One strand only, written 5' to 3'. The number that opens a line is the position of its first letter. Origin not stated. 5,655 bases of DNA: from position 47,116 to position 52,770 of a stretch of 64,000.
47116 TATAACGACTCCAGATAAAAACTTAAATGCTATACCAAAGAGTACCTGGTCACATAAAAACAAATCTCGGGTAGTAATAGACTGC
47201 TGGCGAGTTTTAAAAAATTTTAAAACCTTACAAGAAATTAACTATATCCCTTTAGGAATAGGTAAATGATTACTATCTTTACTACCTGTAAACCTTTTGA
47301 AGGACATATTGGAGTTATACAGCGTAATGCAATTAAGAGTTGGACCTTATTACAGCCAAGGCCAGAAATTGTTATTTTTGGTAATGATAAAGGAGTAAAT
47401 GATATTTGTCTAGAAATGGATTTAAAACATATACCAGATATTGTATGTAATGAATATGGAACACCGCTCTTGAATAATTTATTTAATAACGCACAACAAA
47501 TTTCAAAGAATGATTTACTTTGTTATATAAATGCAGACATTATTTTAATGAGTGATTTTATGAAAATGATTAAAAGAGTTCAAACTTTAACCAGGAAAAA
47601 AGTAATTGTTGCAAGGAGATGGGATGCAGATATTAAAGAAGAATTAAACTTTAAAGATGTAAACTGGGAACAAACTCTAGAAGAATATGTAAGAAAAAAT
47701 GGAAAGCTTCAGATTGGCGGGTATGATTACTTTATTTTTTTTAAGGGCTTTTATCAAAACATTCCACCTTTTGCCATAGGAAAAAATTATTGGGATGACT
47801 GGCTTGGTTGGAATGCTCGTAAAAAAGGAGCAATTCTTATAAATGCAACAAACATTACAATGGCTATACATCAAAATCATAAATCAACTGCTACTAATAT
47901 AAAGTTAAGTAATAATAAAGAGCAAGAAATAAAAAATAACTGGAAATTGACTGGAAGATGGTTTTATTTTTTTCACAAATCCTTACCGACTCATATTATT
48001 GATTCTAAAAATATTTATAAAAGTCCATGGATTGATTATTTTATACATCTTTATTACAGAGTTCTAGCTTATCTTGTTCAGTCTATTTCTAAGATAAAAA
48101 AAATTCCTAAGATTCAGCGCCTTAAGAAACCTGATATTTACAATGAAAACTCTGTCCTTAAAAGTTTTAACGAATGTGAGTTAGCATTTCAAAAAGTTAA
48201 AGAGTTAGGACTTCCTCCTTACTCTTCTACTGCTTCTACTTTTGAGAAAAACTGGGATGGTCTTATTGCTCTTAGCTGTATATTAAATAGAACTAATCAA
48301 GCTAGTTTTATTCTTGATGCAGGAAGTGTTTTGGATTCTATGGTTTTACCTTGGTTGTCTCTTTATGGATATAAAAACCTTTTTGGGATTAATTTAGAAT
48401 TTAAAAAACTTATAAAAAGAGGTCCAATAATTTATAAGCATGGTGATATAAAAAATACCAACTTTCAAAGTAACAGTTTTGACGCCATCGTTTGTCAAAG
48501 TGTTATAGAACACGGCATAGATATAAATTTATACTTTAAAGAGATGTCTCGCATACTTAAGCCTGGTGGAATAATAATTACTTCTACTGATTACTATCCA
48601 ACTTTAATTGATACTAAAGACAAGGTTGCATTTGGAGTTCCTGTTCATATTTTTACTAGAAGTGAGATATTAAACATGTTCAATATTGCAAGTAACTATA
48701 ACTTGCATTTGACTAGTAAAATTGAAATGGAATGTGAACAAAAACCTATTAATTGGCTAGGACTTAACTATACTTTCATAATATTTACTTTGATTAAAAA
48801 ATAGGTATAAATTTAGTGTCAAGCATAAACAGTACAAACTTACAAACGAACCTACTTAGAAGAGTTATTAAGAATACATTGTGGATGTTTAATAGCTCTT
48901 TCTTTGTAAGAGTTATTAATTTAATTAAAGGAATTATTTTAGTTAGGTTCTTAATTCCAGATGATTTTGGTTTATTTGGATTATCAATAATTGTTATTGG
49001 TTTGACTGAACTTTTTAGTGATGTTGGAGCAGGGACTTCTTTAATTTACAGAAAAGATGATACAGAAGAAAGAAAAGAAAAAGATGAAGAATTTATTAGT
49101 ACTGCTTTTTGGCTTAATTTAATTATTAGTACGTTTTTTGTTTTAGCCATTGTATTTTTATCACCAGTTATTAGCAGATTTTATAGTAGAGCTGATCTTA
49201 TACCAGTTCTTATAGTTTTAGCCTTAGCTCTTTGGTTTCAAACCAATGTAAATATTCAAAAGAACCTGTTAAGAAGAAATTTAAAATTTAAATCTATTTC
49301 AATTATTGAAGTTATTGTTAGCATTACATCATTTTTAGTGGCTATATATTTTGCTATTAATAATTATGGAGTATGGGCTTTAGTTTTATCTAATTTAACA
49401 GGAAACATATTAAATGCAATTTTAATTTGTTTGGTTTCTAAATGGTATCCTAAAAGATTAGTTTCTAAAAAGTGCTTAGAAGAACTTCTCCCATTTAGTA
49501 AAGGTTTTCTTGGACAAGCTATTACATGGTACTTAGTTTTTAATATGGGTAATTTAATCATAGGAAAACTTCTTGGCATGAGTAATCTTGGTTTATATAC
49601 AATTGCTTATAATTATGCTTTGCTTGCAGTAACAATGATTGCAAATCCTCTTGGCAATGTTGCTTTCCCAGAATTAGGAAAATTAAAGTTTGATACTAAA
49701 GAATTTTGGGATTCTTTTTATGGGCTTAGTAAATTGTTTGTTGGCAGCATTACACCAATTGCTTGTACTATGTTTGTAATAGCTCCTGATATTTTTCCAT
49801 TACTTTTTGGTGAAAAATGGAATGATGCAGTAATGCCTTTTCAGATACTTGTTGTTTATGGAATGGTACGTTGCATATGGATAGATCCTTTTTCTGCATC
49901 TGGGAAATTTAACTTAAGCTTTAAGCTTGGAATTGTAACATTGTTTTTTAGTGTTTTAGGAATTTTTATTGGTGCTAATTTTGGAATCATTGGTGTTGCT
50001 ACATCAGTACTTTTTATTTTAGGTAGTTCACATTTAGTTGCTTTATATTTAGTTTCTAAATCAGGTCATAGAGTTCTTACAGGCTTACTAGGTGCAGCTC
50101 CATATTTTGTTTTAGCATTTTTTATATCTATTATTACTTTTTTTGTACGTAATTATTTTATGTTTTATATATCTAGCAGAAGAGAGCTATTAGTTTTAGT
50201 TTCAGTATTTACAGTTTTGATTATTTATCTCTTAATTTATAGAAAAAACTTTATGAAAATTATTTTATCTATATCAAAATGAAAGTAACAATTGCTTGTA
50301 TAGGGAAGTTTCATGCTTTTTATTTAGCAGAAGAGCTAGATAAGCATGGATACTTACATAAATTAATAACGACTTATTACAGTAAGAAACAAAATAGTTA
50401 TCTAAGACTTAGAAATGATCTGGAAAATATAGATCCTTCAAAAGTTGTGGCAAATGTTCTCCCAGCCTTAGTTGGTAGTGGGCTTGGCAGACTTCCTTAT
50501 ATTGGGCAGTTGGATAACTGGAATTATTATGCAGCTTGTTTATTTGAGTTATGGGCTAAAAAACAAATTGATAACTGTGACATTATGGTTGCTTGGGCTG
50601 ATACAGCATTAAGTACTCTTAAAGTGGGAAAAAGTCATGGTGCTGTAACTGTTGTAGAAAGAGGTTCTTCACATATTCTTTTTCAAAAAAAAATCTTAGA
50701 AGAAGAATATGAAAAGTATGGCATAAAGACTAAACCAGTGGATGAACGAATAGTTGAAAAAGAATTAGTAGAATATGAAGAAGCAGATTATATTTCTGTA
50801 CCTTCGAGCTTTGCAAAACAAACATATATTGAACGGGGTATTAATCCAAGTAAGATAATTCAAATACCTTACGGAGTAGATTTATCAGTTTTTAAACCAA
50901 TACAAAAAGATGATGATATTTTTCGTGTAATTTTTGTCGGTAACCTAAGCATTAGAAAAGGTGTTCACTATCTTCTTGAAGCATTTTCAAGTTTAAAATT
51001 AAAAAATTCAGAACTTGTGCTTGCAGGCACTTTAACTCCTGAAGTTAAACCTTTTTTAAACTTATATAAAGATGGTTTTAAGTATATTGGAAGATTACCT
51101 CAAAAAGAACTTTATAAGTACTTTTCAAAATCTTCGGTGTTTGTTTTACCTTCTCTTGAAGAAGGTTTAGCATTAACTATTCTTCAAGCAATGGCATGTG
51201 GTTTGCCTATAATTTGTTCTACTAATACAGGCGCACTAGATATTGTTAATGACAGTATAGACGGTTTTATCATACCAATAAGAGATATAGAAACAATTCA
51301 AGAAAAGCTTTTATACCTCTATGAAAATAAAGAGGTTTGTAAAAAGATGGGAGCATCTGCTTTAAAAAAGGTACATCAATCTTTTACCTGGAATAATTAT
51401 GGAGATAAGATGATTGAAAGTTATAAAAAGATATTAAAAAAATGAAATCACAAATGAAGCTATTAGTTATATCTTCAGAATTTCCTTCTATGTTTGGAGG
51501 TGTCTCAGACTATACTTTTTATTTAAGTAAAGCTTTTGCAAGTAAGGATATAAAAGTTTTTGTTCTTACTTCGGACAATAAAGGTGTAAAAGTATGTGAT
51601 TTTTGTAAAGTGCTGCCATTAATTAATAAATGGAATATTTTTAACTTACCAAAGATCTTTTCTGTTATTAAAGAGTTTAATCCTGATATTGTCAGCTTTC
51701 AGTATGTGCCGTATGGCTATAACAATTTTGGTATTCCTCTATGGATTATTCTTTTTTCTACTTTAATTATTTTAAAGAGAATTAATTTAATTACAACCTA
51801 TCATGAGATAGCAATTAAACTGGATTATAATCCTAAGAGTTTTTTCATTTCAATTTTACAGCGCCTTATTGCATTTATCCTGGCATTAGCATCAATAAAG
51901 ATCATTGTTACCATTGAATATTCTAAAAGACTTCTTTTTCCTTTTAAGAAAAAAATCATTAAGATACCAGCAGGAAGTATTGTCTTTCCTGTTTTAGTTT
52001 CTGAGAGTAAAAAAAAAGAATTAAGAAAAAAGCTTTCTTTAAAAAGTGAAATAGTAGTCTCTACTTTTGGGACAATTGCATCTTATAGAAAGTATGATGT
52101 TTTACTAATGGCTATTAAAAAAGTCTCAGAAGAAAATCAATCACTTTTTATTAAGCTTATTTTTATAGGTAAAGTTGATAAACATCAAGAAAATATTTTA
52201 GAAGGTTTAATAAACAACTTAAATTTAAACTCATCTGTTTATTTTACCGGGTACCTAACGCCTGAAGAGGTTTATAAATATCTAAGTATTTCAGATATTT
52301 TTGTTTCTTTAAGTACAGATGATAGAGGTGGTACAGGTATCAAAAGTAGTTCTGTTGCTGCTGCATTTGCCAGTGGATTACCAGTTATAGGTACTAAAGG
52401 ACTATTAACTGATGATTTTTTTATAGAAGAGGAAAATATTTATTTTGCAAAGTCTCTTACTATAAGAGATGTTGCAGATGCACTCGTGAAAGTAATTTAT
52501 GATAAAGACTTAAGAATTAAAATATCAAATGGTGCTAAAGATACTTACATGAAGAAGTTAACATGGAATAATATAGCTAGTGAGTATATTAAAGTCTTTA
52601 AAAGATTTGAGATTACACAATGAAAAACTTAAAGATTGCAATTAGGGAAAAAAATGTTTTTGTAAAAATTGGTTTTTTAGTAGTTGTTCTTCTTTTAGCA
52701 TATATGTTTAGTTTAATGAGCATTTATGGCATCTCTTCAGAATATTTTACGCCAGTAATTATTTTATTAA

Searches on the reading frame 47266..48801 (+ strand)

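Call 58: search_protein_families(library=pfam, proteins=[window:47266-48801:+], max_evalue=0.0001)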
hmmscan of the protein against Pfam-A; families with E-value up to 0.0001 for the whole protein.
window:47266-48801:+ (512 aa): 4 families
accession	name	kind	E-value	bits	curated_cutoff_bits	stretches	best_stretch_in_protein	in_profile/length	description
PF08241.18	Methyltransf_11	-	1.4e-12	48.5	21.2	1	360-438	10-94/95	Methyltransferase domain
PF13847.12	Methyltransf_31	-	9.2e-08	32.3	27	1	393-441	61-111/145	Methyltransferase domain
PF13649.12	Methyltransf_25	-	3.5e-07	31.3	27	1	387-435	47-97/97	Methyltransferase domain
PF08242.18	Methyltransf_12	-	3.9e-05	24.8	30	0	394-437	57-98/98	Methyltransferase domain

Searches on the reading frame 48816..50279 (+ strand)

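Call 58: search_protein_families(library=pfam, proteins=[window:48816-50279:+], max_evalue=0.0001)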
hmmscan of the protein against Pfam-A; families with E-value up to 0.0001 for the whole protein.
window:48816-50279:+ (488 aa): 2 families
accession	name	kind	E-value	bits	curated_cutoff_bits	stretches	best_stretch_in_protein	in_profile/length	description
PF13440.11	Polysacc_synt_3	-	9.3e-70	235.6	23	1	41-339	1-292/293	Polysaccharide biosynthesis protein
PF01943.22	Polysacc_synt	-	3.3e-31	109.2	28.2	1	18-290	2-273/274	Polysaccharide biosynthesis protein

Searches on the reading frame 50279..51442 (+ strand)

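Call 58: search_protein_families(library=pfam, proteins=[window:50279-51442:+], max_evalue=0.0001)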
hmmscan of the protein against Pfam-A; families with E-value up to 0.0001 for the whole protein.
window:50279-51442:+ (388 aa): 5 families
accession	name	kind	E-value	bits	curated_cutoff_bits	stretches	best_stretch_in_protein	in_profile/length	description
PF00534.26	Glycos_transf_1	-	1.6e-32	112.9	26.4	1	206-362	7-170/172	Glycosyl transferases group 1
PF13692.12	Glyco_trans_1_4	-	6.4e-29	101.5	27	1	216-350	3-142/142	Glycosyl transferases group 1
PF13524.12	Glyco_trans_1_2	-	4e-08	33.8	25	1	244-377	15-141/144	Glycosyl transferase-like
PF20706.3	GT4-conflict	-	1.9e-07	30.9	26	1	276-328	273-325/385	Family 4 Glycosyltransferase in conflict systems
PF13439.12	Glyco_transf_4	-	1.3e-05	25.8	28.5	1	12-203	7-169/170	Glycosyltransferase Family 4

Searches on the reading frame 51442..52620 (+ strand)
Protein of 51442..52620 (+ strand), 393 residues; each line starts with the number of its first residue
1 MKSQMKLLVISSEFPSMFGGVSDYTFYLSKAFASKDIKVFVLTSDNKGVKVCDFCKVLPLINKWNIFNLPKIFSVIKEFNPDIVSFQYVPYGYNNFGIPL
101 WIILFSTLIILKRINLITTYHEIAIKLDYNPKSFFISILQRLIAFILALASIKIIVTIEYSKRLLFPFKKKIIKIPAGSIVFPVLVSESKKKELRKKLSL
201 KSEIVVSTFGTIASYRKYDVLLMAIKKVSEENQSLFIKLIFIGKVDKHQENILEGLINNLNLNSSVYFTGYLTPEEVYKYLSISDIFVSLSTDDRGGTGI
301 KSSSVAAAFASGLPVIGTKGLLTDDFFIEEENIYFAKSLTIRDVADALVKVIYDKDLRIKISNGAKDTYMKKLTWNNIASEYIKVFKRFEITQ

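Call 58: search_protein_families(library=pfam, proteins=[window:51442-52620:+], max_evalue=0.0001)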
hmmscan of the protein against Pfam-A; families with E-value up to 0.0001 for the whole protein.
window:51442-52620:+ (393 aa): 5 families
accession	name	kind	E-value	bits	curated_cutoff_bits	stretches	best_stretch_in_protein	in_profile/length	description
PF00534.26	Glycos_transf_1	-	4.3e-18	65.9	26.4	1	191-366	2-170/172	Glycosyl transferases group 1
PF13692.12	Glyco_trans_1_4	-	7.8e-14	52.6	27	1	205-352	3-140/142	Glycosyl transferases group 1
PF13439.12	Glyco_transf_4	-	4.1e-08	33.9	28.5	1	18-166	1-149/170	Glycosyltransferase Family 4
PF13524.12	Glyco_trans_1_2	-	3.4e-06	27.5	25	1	265-382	28-142/144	Glycosyl transferase-like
PF13477.12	Glyco_trans_4_2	-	8.6e-05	23.2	23.4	0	22-93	10-86/139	Glycosyl transferase 4-like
